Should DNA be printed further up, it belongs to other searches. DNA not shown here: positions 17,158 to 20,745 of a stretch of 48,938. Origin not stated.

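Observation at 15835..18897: Eight tandem copies of an unrecognised cysteine module (C...C...C-x3-C-x-C-xn-C) in a ~1720-aa secreted protein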

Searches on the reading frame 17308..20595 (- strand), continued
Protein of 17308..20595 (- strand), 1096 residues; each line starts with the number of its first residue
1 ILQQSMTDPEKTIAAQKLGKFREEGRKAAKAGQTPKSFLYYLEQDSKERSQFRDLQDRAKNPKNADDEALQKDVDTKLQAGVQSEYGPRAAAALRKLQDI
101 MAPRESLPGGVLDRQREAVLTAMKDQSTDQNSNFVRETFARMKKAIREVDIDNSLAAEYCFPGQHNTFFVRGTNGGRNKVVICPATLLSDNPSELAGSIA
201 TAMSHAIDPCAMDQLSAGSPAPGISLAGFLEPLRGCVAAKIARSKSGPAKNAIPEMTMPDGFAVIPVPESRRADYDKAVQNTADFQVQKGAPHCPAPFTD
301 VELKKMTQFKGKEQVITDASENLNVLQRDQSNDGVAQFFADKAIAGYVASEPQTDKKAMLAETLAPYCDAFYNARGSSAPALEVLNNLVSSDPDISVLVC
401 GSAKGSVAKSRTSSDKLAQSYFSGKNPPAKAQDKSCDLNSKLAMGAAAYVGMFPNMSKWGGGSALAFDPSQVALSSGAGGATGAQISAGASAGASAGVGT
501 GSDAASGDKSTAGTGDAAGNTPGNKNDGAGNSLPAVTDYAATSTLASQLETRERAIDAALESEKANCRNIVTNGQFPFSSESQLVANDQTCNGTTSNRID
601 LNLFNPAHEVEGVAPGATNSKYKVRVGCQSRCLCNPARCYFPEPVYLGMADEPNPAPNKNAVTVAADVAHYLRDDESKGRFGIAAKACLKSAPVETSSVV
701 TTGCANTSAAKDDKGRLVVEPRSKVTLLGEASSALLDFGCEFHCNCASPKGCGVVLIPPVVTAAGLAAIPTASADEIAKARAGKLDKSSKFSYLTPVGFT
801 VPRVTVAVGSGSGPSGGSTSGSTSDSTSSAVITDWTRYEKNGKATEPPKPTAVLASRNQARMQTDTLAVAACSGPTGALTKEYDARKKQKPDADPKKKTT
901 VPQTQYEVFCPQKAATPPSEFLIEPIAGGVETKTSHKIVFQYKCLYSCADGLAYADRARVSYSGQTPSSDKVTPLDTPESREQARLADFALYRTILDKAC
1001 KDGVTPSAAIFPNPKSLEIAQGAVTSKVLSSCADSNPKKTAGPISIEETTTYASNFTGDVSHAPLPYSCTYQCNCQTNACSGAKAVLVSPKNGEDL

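Call 85: find_encoding_contigs(protein=P0018, flank=6000, max_places=2)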
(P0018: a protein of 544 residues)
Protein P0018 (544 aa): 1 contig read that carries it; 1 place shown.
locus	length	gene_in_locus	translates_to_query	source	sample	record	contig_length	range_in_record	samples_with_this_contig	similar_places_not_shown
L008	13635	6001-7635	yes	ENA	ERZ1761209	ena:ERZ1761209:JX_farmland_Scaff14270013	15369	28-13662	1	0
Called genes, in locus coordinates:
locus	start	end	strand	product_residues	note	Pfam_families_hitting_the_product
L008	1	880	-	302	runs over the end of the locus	?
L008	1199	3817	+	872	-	PF17900:Peptidase_M1_N, PF01433:Peptidase_M1, PF11838:ERAP1_C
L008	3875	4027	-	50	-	-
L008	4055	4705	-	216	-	-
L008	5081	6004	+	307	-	-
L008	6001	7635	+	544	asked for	-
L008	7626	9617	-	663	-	-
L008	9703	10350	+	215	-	-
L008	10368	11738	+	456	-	PF04389:Peptidase_M28, PF01546:Peptidase_M20 (weak)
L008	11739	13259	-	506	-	PF00083:Sugar_tr (faint), PF07690:MFS_1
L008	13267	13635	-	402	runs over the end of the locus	PF25876:HH_MFP_RND (faint), PF25954:Beta-barrel_RND_2 (faint), PF25917:BSH_RND, PF25919:BSH_CusB (faint), PF25963:Beta-barrel_AAEA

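Call 86: find_homologous_proteins(query=P0020, max_evalue=0.01)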
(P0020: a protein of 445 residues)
Query P0020 (445 aa): 2 proteins with E <= 0.01 among 3613 candidates.
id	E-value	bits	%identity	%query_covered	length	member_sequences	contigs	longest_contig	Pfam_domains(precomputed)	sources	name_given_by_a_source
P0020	0.0e+0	1015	100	100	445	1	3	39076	-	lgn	-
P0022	3.3e-33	134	23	96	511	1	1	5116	-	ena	-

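Call 88: find_encoding_contigs(protein=P0020, flank=7000, max_places=2)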
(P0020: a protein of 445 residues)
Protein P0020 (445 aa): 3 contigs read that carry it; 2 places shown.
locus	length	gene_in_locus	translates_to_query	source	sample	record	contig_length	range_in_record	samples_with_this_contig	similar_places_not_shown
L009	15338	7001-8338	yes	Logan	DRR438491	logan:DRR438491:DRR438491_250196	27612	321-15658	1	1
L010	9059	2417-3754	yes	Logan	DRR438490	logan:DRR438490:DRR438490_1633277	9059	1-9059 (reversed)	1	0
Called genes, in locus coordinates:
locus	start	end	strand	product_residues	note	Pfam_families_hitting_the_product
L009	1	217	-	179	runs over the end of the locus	?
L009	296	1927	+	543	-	PF04187:Cofac_haem_bdg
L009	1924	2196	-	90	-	PF00216:Bac_DNA_binding, PF18291:HU-HIG (weak)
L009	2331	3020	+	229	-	PF09976:TPR_21 (weak), PF13525:YfiO (weak)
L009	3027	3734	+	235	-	-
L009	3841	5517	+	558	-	-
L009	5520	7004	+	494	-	PF00224:PK, PF02887:PK_C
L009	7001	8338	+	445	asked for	-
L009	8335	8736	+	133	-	-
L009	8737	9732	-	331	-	PF00027:cNMP_binding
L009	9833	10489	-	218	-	PF01144:CoA_trans, PF13336:AcetylCoA_hyd_C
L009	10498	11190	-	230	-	PF01144:CoA_trans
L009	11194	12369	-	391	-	PF00108:Thiolase_N, PF22691:Thiolase_C_1 (faint), PF00109:ketoacyl-synt (faint), PF02803:Thiolase_C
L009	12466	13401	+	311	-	-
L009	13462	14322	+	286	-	-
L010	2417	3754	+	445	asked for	-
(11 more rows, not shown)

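Call 90: search_protein_families(library=pfam, proteins=[P0022, P0020], max_evalue=10)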
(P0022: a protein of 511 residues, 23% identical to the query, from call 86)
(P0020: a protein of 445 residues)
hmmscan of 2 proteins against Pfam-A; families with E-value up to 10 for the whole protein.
P0022 (511 aa): 4 families
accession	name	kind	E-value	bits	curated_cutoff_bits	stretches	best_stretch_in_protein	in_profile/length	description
PF01435.24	Peptidase_M48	-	0.042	14.1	20.3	1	243-283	34-76/186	Peptidase family M48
PF10263.15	SprT-like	-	0.056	13.7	25.6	1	260-284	49-73/108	SprT-like family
PF01447.24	Peptidase_M4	-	0.071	14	22.4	1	245-284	106-143/145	Thermolysin metallopeptidase, catalytic domain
PF13398.12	Peptidase_M50B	-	0.19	11.9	26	1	270-284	20-34/201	Peptidase M50B-like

P0020 (445 aa): 1 family
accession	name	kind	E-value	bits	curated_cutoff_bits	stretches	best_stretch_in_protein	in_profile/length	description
PF01435.24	Peptidase_M48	-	0.076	13.3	20.3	1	236-278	35-79/186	Peptidase family M48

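Call 91: search_solved_structures(query=A5, max_evalue=10, show_alignments=4)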
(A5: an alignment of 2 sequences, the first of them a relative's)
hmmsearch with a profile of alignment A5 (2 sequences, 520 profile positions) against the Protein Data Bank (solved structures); distinct sequences matched with E-value up to 10: 5.
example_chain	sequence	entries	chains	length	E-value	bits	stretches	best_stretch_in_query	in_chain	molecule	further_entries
5li0_W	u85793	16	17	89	0.45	12.2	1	396-447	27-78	50S ribosomal protein L23 | Large ribosomal subunit protein uL23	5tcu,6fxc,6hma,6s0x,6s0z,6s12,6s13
5t7v_L6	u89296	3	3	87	0.45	12.1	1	396-447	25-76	50S ribosomal protein L23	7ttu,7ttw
4wce_Q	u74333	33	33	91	0.47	12.1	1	396-447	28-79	50S ribosomal protein L23 | Large ribosomal subunit protein uL23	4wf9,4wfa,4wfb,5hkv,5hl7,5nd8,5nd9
6wqn_F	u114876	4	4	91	0.5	12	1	396-447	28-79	50S ribosomal protein L23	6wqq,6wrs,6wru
3d9i_A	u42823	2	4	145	0.95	11.1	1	138-204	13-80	RNA-binding protein 16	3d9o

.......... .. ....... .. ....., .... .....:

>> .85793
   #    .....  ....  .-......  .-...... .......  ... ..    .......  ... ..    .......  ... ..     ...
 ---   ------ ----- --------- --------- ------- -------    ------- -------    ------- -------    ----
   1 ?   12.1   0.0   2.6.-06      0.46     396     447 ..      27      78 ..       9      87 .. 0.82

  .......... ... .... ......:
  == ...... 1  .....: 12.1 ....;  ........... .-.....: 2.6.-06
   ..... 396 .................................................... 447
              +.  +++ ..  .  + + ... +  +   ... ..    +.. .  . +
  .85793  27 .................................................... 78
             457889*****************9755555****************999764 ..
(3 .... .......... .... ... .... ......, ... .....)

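Call 105: find_encoding_contigs(protein=P0014, flank=8000, max_places=3)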
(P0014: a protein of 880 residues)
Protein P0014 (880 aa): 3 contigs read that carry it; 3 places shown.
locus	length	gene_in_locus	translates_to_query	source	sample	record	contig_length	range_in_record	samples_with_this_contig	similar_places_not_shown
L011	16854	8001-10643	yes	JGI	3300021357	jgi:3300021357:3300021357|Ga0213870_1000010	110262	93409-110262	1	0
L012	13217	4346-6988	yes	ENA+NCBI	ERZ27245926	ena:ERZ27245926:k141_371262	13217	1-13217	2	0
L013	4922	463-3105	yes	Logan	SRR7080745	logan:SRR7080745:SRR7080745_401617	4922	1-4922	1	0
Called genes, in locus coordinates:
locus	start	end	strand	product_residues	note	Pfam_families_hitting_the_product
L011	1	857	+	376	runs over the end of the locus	PF01075:Glyco_transf_9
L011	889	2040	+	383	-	PF09594:GT87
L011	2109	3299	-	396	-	PF13173:AAA_14, PF13635:DUF4143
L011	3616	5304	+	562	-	-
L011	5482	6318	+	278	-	PF01381:HTH_3 (weak), PF14394:DUF4423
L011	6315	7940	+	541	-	-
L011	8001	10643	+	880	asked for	-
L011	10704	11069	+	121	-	PF01597:GCV_H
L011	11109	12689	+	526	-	PF00919:UPF0004, PF04055:Radical_SAM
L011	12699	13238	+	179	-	PF25084:LbH_EIF2B (weak), PF00132:Hexapep (weak)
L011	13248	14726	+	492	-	PF00478:IMPDH, PF00571:CBS, PF03060:NMO, PF01070:FMN_dh (weak)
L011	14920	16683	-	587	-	PF10102:DUF2341, PF13385:Laminin_G_3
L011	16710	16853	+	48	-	?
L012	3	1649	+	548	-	?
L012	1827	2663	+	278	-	PF01381:HTH_3 (weak), PF14394:DUF4423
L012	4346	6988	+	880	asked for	-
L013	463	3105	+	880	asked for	-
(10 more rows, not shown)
